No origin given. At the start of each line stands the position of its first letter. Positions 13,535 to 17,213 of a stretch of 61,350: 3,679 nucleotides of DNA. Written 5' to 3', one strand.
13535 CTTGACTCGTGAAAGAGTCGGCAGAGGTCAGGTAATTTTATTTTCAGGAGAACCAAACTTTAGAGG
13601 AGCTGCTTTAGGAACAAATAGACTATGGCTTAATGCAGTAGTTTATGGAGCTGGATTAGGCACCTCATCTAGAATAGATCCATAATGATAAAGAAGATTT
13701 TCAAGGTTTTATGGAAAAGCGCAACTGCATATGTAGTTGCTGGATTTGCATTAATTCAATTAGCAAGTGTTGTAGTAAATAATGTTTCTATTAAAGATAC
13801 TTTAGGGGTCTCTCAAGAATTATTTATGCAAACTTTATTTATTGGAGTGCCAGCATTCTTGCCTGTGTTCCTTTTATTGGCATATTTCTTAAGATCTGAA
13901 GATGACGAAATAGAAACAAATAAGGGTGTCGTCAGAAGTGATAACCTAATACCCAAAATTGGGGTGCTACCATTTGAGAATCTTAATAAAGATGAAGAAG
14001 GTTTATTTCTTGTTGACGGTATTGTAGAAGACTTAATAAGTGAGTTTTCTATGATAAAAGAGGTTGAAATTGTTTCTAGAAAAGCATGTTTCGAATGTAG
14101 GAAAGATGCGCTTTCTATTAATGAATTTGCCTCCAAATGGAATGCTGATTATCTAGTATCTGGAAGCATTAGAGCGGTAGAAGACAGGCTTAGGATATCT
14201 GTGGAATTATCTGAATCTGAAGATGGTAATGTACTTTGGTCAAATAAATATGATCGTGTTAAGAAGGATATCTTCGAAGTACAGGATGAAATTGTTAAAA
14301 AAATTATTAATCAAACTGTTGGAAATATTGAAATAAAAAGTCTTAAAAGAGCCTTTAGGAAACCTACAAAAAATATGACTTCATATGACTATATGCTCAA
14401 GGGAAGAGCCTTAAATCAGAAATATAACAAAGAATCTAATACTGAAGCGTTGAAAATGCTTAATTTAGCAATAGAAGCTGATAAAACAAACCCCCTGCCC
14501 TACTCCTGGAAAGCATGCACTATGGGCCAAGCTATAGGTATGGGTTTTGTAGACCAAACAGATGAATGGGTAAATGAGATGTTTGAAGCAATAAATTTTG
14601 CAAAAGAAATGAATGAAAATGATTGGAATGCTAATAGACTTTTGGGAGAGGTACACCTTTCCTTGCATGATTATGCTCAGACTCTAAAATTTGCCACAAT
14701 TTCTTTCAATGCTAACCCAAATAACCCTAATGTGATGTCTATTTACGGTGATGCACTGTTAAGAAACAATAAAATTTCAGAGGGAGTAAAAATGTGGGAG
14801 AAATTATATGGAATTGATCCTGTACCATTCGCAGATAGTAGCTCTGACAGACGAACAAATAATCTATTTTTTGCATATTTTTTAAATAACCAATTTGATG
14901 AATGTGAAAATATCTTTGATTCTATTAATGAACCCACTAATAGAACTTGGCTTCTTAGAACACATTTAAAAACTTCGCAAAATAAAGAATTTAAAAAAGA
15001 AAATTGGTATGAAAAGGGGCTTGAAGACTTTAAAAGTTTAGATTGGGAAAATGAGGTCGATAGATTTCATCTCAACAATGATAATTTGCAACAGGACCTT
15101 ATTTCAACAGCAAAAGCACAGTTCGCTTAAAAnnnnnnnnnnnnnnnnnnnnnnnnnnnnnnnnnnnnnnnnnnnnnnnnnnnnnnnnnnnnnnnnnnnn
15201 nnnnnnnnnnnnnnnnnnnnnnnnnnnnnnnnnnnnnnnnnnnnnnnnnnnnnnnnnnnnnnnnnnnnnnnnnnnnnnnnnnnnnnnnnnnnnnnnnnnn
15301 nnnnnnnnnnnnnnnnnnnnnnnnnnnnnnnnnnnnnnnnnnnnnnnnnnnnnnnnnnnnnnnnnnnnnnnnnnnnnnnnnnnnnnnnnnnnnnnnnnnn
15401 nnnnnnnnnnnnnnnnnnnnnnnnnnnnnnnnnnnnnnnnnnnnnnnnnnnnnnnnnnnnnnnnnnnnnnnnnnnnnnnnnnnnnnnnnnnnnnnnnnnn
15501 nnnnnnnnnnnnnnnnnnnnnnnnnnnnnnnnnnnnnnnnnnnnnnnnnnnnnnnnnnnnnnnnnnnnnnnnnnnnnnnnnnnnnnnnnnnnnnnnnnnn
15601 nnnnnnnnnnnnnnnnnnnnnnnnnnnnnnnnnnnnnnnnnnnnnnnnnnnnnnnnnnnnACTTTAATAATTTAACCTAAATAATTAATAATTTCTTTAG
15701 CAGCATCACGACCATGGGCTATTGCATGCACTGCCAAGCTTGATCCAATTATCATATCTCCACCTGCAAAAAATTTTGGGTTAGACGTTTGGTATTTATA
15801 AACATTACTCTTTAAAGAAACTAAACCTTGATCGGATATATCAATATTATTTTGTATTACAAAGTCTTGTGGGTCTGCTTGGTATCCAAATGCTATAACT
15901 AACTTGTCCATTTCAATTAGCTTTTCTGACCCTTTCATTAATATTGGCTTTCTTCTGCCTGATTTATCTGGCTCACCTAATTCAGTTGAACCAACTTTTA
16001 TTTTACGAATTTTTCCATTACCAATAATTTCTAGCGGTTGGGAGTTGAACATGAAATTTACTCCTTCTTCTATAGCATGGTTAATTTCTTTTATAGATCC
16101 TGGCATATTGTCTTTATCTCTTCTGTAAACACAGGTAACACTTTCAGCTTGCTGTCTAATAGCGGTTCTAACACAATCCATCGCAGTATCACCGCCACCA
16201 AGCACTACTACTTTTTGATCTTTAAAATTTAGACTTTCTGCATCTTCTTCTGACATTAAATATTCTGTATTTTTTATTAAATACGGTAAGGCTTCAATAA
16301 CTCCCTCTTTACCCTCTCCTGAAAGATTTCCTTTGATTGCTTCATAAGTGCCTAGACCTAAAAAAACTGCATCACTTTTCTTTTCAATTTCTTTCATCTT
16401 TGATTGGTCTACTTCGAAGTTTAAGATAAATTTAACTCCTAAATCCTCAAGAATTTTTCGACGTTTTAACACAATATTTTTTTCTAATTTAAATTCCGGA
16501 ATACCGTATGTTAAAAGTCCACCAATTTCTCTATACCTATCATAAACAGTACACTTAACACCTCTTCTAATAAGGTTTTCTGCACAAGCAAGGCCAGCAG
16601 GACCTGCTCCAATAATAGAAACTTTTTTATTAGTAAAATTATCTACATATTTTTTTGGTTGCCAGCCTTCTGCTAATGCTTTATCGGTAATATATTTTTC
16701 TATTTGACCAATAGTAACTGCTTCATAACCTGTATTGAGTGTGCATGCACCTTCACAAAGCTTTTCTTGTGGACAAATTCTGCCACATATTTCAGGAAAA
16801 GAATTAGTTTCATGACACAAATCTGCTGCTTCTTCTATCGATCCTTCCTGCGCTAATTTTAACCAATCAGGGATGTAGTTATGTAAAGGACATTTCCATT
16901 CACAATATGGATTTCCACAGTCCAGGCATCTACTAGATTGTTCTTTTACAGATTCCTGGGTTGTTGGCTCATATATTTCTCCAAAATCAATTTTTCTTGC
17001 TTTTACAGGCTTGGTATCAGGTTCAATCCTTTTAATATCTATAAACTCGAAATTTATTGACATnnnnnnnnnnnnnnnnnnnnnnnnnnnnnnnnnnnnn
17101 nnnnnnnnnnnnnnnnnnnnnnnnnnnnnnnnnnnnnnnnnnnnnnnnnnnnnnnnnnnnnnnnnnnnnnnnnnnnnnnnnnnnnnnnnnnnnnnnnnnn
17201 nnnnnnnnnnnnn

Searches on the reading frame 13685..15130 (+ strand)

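Call 7: search_protein_families(library=pfam, proteins=[window:13685-15130:+])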
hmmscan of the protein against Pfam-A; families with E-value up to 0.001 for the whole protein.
window:13685-15130:+ (481 aa): 2 families
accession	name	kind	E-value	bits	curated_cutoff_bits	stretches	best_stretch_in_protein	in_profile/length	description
PF13431.12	TPR_17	-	0.00026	21.4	24.4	0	343-365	8-30/34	Tetratricopeptide repeat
PF12895.13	ANAPC3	-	0.00062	20.4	27.2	0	309-372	18-80/82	Anaphase-promoting complex, cyclosome, subunit 3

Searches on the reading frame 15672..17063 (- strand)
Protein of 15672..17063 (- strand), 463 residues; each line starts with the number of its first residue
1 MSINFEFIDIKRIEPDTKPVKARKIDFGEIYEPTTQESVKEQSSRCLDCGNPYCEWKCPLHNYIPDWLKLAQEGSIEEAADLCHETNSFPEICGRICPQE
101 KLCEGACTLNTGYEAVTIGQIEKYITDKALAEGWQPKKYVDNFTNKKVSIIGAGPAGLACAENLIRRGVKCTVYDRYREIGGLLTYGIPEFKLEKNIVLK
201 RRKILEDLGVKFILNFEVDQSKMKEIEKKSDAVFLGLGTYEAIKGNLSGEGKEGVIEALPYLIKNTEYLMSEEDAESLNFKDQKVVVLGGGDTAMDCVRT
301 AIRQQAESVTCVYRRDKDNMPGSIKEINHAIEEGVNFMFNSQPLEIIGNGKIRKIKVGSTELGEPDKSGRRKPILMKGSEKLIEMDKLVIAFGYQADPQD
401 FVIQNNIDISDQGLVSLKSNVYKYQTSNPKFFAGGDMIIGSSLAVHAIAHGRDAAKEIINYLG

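Call 7: search_protein_families(library=pfam, proteins=[window:15672-17063:-])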
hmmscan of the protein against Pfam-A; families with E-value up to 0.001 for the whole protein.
window:15672-17063:- (463 aa): 15 families
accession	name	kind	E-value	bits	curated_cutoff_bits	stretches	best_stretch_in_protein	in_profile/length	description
PF14691.11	Fer4_20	-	1e-38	132.1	25.8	1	24-133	2-112/113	Dihydroprymidine dehydrogenase domain II, 4Fe-4S cluster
PF07992.20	Pyr_redox_2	-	3e-26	93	26.1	1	147-451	2-291/291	Pyridine nucleotide-disulphide oxidoreductase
PF00070.33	Pyr_redox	-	3.4e-12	47.2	22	1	284-357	1-79/82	Pyridine nucleotide-disulphide oxidoreductase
PF13738.12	Pyr_redox_3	-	1.5e-11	44.6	30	1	270-420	151-292/305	Pyridine nucleotide-disulphide oxidoreductase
PF13450.12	NAD_binding_8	-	9.8e-08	32.6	21.9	1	150-184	1-35/68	NAD(P)-binding Rossmann-like domain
PF13241.12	NAD_binding_7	-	6.1e-07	30.4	22.1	0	142-214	4-65/104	Putative NAD(P)-binding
PF01946.23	Thi4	-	1.5e-06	28.1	26.2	1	140-213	12-85/235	Thi4 family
PF01488.26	Shikimate_DH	-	2.4e-06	28.1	24.3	0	137-179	4-47/138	Shikimate / quinate 5-dehydrogenase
PF21799.2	MurD-like_N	-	5.9e-06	26.9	27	0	146-179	1-34/88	Mur ligase MurD-like, N-terminal domain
PF03486.20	HI0933_like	-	1.1e-05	25.4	50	1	147-181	2-36/244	HI0933-like protein Rossmann domain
PF01494.25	FAD_binding_3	-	1.2e-05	25.2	22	1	147-179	3-35/349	FAD binding domain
PF01266.30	DAO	-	3.5e-05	24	27.9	1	148-181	2-35/353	FAD dependent oxidoreductase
PF12831.13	FAD_oxidored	-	8.9e-05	22.4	27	1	148-188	2-42/416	FAD dependent oxidoreductase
PF00743.25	FMO-like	-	0.0001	21.4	22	0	146-185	2-41/532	Flavin-binding monooxygenase-like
PF02826.25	2-Hacid_dh_C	-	0.00035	20.4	25.1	0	129-179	18-70/178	D-isomer specific 2-hydroxyacid dehydrogenase, NAD binding domain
